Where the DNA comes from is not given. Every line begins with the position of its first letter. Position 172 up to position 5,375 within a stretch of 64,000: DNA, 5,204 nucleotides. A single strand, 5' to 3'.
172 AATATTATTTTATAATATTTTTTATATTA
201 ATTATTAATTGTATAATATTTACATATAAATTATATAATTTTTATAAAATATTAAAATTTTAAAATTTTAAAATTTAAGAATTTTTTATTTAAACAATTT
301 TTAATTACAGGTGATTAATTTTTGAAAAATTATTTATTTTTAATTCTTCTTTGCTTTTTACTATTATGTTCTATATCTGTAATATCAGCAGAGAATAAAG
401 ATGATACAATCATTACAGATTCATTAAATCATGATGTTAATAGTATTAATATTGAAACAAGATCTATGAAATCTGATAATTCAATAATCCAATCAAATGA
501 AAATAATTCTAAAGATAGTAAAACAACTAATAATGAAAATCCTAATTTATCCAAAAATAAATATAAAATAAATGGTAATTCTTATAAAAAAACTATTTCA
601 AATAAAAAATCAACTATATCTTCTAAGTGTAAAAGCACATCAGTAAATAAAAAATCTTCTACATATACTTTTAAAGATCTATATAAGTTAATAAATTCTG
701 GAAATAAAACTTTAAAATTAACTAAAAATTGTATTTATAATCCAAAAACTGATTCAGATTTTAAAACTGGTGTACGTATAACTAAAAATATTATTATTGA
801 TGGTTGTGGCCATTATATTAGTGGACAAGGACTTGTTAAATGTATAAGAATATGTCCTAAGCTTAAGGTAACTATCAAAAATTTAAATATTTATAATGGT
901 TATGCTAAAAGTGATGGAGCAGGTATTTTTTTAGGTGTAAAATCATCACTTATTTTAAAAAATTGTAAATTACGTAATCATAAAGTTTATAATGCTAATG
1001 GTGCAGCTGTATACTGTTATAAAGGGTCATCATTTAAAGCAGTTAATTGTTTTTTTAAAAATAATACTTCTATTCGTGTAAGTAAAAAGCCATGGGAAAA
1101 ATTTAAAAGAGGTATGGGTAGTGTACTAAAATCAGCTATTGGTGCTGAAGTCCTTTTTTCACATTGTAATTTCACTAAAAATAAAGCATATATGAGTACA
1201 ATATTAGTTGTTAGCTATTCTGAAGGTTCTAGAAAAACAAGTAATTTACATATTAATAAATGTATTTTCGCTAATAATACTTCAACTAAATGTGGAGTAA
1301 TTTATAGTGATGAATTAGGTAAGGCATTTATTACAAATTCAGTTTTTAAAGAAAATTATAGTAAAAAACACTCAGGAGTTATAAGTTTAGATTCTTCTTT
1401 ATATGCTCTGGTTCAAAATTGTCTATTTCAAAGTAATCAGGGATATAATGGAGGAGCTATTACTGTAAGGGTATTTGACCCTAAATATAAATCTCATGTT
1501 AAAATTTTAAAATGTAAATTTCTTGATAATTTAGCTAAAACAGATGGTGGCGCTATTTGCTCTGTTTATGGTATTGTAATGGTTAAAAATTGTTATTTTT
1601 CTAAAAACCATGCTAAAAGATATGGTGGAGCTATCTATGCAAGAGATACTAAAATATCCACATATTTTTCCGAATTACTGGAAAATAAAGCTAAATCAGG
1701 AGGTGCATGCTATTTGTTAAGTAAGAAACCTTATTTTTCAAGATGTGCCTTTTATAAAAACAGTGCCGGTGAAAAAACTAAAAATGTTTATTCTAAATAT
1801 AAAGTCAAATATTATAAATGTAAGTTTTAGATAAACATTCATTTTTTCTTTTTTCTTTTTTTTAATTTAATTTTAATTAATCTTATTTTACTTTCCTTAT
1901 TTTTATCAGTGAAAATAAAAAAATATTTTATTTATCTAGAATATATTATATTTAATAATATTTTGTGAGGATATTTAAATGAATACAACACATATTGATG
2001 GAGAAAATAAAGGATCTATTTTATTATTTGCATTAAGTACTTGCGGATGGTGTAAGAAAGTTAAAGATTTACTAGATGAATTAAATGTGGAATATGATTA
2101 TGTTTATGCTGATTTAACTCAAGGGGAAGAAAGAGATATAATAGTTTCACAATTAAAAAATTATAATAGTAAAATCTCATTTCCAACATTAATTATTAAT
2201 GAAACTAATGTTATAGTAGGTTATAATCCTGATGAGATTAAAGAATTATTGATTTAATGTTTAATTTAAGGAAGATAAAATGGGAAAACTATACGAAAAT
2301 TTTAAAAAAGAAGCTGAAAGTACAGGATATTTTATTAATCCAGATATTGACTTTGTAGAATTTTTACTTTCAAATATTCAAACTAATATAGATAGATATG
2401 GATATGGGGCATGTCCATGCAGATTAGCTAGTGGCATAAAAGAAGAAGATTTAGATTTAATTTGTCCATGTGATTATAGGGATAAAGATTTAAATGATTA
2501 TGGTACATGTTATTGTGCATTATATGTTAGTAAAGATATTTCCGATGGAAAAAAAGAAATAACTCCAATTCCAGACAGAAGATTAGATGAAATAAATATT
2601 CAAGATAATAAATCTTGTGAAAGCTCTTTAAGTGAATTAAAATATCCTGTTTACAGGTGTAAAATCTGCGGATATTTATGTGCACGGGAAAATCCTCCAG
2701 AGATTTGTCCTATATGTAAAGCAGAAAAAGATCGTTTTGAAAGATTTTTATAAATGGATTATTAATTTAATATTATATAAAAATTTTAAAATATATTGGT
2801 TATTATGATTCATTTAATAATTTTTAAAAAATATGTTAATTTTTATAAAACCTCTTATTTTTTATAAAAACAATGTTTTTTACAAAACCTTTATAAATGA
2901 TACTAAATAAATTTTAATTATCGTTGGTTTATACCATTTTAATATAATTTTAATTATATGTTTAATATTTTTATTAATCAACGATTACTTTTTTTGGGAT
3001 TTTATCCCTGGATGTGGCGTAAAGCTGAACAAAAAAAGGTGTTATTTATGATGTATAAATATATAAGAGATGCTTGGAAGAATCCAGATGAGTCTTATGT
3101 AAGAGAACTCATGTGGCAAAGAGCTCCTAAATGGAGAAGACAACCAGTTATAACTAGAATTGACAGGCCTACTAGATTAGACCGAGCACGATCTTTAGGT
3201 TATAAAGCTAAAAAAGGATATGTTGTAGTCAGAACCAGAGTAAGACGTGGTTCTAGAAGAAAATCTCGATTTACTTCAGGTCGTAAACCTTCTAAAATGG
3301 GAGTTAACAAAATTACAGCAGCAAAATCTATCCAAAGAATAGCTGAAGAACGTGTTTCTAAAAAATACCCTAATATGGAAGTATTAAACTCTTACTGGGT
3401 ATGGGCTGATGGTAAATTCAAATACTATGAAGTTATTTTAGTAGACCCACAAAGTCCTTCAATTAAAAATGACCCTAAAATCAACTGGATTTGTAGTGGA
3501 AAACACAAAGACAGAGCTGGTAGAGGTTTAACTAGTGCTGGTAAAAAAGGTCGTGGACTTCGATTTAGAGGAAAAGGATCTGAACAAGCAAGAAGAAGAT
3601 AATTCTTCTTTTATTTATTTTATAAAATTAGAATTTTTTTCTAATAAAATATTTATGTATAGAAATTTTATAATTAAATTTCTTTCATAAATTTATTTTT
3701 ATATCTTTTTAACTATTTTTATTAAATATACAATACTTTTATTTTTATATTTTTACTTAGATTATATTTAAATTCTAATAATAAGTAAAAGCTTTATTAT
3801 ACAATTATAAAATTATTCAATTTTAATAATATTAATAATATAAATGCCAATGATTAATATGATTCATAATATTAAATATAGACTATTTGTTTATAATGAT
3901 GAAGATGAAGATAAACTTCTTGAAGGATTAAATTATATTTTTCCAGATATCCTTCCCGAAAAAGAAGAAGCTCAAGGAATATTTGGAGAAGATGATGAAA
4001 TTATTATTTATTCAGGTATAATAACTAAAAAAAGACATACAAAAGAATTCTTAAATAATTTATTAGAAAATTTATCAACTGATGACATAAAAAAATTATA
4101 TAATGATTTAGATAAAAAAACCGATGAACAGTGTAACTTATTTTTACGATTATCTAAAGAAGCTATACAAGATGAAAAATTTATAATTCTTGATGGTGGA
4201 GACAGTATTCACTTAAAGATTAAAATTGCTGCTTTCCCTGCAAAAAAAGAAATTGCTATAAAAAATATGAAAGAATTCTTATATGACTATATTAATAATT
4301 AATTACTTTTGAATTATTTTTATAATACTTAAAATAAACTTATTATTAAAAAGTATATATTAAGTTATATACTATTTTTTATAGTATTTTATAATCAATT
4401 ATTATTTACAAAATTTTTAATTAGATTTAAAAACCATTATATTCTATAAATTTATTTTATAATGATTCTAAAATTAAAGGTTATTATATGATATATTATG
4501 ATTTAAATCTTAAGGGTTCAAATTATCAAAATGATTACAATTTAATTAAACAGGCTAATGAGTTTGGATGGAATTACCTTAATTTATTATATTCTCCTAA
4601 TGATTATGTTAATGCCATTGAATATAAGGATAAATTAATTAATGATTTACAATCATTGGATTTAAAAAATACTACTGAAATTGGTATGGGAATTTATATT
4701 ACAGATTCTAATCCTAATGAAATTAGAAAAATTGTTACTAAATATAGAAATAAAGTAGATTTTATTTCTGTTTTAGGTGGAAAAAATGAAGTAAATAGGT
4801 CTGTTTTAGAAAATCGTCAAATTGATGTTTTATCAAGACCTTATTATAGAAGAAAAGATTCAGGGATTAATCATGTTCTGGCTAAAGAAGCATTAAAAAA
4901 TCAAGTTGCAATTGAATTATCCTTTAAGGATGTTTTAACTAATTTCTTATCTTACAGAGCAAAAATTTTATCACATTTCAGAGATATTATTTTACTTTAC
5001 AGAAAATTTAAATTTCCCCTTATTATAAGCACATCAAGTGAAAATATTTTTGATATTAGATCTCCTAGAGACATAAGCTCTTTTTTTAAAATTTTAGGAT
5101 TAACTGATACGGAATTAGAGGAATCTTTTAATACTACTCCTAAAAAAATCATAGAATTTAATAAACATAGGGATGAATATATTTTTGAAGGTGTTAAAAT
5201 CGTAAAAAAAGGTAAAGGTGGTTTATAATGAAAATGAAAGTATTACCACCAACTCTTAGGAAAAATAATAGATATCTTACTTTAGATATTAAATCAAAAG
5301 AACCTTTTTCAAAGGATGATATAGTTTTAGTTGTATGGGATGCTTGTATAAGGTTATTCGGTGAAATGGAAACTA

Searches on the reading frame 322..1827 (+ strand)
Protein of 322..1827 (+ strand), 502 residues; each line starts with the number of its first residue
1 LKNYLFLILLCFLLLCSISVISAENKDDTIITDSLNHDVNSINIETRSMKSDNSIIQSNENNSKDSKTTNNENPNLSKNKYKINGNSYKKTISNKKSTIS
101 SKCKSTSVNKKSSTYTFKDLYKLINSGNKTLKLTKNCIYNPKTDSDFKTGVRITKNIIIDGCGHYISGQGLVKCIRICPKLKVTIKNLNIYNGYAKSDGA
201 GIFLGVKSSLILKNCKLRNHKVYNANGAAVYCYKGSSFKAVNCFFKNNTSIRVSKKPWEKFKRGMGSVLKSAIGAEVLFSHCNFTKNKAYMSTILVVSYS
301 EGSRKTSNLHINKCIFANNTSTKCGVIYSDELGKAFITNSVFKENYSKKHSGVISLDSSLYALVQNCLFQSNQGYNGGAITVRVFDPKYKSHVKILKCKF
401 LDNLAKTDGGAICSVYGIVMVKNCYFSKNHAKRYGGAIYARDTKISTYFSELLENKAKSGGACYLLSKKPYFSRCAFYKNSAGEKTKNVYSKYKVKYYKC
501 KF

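Call 66: search_protein_families(library=ncbifam, proteins=[window:322-1827:+], max_evalue=1e-8)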
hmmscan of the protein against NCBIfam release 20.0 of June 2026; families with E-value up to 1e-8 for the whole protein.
window:322-1827:+ (502 aa): 0 families

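Call 69: search_protein_families(library=padloc, proteins=[window:322-1827:+], max_evalue=0.01)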
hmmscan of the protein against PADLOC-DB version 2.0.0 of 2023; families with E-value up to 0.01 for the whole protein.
window:322-1827:+ (502 aa): 1 family
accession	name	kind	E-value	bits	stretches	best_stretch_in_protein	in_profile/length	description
PDLC03976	PD-Lambda-1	-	0.00062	16.7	1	1-144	1-145/491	-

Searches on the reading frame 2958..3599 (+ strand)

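Call 66: search_protein_families(library=ncbifam, proteins=[window:2958-3599:+], max_evalue=1e-8)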
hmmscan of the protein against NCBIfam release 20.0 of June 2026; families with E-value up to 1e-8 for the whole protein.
window:2958-3599:+ (214 aa): 1 family
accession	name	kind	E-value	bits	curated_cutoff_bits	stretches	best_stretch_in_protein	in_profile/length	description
NF003269.0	PRK04243.1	equivalog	1.4e-89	298.8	178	1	31-213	4-186/196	50S ribosomal protein L15e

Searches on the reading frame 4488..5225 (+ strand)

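Call 66: search_protein_families(library=ncbifam, proteins=[window:4488-5225:+], max_evalue=1e-8)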
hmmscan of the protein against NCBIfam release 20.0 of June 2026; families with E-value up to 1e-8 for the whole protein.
window:4488-5225:+ (246 aa): 3 families
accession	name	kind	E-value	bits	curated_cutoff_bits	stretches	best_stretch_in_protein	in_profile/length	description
NF046111.1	RNaseP3Mthb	equivalog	7.4e-87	291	200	1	3-240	2-236/236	ribonuclease P protein component 3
NF046108.1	RNaseP3Mthcoc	equivalog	3.1e-44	151.2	250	1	16-240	8-227/227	ribonuclease P protein component 3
NF003023.0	PRK03892.1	equivalog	4.5e-23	81.8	323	1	67-223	61-214/217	Ribonuclease P protein component 3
